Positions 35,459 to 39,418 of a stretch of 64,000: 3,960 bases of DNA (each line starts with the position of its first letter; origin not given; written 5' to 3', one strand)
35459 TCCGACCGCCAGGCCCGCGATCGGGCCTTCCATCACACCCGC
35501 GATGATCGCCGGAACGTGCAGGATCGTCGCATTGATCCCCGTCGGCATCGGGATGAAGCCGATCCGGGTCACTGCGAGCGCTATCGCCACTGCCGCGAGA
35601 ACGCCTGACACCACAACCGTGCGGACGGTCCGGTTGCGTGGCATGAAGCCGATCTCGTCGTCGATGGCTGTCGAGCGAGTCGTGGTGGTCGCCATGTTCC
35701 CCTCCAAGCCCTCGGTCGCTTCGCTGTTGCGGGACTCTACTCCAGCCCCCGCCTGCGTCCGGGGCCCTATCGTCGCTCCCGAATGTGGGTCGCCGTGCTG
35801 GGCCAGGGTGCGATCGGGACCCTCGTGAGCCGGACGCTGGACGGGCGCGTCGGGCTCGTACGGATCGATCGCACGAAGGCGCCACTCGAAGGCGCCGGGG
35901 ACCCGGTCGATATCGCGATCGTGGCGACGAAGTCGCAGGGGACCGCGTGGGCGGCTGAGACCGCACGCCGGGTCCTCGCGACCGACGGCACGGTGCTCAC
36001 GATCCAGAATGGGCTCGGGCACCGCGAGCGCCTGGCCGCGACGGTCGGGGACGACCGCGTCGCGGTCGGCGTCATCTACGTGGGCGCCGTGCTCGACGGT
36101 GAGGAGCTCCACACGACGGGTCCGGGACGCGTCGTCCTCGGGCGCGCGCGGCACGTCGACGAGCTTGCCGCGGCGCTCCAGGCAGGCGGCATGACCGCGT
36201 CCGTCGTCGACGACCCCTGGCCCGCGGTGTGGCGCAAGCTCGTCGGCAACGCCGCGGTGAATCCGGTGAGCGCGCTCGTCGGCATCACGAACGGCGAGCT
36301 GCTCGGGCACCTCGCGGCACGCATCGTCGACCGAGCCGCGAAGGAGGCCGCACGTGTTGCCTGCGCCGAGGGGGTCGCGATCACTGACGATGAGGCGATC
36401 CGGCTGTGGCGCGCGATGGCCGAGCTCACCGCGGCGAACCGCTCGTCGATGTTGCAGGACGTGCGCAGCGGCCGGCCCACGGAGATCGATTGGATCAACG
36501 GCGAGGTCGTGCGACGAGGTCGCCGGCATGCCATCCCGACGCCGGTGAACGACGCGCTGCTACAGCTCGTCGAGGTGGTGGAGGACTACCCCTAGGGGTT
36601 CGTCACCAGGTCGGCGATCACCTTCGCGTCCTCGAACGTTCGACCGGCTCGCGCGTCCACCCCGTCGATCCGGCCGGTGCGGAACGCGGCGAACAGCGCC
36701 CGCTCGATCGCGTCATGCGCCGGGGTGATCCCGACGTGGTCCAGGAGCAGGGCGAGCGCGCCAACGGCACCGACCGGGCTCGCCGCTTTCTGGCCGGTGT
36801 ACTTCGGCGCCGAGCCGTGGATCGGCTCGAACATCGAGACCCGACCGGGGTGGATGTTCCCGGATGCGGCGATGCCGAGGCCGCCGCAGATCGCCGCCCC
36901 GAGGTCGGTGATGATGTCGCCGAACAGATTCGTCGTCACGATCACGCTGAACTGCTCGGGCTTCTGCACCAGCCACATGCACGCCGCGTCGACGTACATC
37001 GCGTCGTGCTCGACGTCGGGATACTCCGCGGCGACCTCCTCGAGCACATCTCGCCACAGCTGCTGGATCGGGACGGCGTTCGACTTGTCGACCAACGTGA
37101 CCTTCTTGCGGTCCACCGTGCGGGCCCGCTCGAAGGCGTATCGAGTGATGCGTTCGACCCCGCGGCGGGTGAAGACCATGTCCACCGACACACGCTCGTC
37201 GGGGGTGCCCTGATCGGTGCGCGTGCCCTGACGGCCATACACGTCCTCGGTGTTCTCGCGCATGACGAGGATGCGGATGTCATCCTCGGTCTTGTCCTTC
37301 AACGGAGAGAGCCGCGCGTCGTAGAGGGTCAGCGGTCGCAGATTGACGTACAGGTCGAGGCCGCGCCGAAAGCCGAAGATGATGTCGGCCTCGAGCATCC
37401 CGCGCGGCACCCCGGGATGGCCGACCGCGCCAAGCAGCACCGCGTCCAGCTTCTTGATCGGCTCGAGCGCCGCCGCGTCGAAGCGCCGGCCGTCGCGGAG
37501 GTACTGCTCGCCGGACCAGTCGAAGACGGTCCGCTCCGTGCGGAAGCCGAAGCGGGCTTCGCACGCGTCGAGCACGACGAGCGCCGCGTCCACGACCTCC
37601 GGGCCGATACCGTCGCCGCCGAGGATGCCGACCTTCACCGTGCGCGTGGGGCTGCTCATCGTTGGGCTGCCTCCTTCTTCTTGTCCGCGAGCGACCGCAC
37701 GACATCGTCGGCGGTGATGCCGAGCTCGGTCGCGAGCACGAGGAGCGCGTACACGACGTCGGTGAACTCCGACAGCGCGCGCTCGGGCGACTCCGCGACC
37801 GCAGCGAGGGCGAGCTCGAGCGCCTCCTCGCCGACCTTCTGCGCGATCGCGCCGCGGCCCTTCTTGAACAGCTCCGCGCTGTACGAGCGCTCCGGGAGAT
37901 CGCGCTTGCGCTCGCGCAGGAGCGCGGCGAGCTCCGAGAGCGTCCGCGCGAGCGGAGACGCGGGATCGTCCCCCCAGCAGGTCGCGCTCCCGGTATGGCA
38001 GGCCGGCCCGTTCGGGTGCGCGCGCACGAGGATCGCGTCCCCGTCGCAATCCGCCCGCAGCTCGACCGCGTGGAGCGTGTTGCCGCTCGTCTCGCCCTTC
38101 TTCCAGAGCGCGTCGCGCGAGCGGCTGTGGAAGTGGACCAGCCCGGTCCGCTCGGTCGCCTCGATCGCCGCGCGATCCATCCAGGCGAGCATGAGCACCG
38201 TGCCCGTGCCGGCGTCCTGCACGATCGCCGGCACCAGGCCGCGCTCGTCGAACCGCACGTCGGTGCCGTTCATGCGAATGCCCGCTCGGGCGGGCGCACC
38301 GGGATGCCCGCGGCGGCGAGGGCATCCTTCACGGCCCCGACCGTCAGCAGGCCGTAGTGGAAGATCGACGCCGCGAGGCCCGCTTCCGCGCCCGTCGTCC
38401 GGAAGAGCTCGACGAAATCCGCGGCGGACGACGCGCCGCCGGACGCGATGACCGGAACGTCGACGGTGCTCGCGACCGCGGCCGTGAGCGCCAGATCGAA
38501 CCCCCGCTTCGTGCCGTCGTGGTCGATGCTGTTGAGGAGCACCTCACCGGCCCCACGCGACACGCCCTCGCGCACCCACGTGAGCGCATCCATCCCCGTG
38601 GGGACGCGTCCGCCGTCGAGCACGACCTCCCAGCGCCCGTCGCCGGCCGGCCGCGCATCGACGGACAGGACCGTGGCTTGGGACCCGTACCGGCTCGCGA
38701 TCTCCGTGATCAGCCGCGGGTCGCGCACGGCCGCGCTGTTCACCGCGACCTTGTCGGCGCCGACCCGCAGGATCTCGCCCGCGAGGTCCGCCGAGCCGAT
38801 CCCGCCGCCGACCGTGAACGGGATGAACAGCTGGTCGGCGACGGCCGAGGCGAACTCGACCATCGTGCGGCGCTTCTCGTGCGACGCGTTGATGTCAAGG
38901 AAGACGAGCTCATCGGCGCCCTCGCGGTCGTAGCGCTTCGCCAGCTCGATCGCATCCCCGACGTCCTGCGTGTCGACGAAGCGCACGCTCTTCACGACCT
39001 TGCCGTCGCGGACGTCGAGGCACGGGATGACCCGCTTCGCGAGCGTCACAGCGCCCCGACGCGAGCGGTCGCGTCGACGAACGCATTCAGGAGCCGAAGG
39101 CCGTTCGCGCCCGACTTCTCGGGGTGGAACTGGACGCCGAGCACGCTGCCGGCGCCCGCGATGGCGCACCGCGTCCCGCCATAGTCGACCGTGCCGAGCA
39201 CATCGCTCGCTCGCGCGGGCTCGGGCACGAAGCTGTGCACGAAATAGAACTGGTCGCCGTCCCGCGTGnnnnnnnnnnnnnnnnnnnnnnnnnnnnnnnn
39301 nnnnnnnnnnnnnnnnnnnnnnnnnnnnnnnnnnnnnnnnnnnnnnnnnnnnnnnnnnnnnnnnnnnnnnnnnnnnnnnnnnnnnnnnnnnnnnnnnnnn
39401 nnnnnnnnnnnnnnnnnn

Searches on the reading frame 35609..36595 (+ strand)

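Call 58: search_protein_families(library=pfam, proteins=[window:35609-36595:+], max_evalue=0.00001)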
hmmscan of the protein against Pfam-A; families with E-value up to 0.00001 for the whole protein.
window:35609-36595:+ (328 aa): 2 families
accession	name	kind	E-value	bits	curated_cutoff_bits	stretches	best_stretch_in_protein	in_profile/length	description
PF08546.17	ApbA_C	-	8.3e-38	130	22.7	1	206-324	5-124/125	Ketopantoate reductase PanE/ApbA C terminal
PF02558.23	ApbA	-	8.1e-20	71.4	22.2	1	96-180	63-148/150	Ketopantoate reductase PanE/ApbA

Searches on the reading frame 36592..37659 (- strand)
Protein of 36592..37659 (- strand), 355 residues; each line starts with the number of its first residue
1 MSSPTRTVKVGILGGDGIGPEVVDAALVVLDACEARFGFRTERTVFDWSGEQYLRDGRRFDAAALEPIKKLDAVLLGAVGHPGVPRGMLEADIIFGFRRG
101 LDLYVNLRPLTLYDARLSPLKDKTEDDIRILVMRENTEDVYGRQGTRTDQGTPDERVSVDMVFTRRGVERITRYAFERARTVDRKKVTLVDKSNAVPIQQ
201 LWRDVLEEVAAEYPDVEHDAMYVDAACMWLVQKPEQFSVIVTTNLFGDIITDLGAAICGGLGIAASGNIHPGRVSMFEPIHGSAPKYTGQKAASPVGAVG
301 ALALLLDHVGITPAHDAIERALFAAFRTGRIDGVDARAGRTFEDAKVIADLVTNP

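Call 54: search_protein_families(library=ncbifam, proteins=[window:36592-37659:-], max_evalue=1e-10)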
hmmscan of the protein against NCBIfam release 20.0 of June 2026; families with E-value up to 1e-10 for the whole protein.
window:36592-37659:- (355 aa): 16 families
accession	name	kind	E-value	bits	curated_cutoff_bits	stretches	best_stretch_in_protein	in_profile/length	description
NF002898.0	PRK03437.1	equivalog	7.5e-110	367.5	393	1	6-327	3-324/347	3-isopropylmalate dehydrogenase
TIGR02089.1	TTC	equivalog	7.1e-88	294.9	470.4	1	6-335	2-339/352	tartrate dehydrogenase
NF006048.0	PRK08194.1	equivalog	2.7e-79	266.8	501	1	6-328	2-329/352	tartrate dehydrogenase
TIGR00169.1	leuB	equivalog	7.1e-74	248.9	353.2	1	9-333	1-330/349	3-isopropylmalate dehydrogenase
TIGR02088.1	LEU3_arch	subfamily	5.1e-72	242.8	409.8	1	11-329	2-304/324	isopropylmalate/isohomocitrate dehydrogenases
NF040626.1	AksF2_Meth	equivalog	2.6e-71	240.6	540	1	8-337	2-314/333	homoisocitrate dehydrogenase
NF006529.0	PRK08997.1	equivalog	1.4e-66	224.7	510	1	9-329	5-311/335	isocitrate dehydrogenase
NF006673.0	PRK09222.1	equivalog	8.7e-66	222.8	509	1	7-331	4-313/482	NADP-dependent isocitrate dehydrogenase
NF040619.1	AksF_Meth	equivalog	6.2e-60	203.1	500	1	8-326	2-321/343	homoisocitrate dehydrogenase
TIGR02924.1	ICDH_alpha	equivalog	6.5e-56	190.3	561.35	1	9-327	2-306/473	isocitrate dehydrogenase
TIGR00175.1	mito_nad_idh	equivalog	3.5e-52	177.6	432.4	1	8-335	4-316/334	isocitrate dehydrogenase (NAD(+))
NF040855.1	iso_homocit_dh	equivalog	1.8e-51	175.4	680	1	9-313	3-282/345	isocitrate--homoisocitrate dehydrogenase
TIGR00183.1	prok_nadp_idh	equivalog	5.3e-37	127.6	567.3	2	224-328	283-386/417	isocitrate dehydrogenase (NADP(+))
NF005036.0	PRK06451.1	equivalog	1e-34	120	484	2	224-331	276-382/412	NADP-dependent isocitrate dehydrogenase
NF005425.0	PRK07006.1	equivalog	1.5e-33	116.1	490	1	224-326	283-384/416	NADP-dependent isocitrate dehydrogenase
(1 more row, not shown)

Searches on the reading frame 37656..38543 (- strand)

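Call 58: search_protein_families(library=pfam, proteins=[window:37656-38543:-], max_evalue=0.00001)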
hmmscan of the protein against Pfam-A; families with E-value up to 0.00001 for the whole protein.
window:37656-38543:- (295 aa): 2 families
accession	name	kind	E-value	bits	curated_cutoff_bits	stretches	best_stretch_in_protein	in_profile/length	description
PF01502.23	PRA-CH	-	2.7e-29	101.3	27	1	118-190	1-73/74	Phosphoribosyl-AMP cyclohydrolase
PF01503.22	PRA-PH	-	1e-17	64.8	21.3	1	202-288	1-85/86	Phosphoribosyl-ATP pyrophosphohydrolase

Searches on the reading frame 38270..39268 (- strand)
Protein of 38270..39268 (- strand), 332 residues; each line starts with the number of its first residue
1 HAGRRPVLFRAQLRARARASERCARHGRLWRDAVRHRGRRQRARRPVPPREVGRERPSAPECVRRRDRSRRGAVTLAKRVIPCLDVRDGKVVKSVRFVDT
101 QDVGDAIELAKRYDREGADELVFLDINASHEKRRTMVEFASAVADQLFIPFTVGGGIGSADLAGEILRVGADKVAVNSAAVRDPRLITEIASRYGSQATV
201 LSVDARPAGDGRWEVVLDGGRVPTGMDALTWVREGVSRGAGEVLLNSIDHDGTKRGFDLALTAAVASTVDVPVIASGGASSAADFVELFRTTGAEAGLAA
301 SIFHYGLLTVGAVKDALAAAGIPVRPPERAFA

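Call 58: search_protein_families(library=pfam, proteins=[window:38270-39268:-], max_evalue=0.00001)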
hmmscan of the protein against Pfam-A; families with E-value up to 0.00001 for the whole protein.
window:38270-39268:- (332 aa): 1 family
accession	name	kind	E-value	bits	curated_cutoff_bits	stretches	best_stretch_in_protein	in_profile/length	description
PF00977.27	His_biosynth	-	1.9e-73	247.1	23.6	1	79-308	1-227/228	Histidine biosynthesis protein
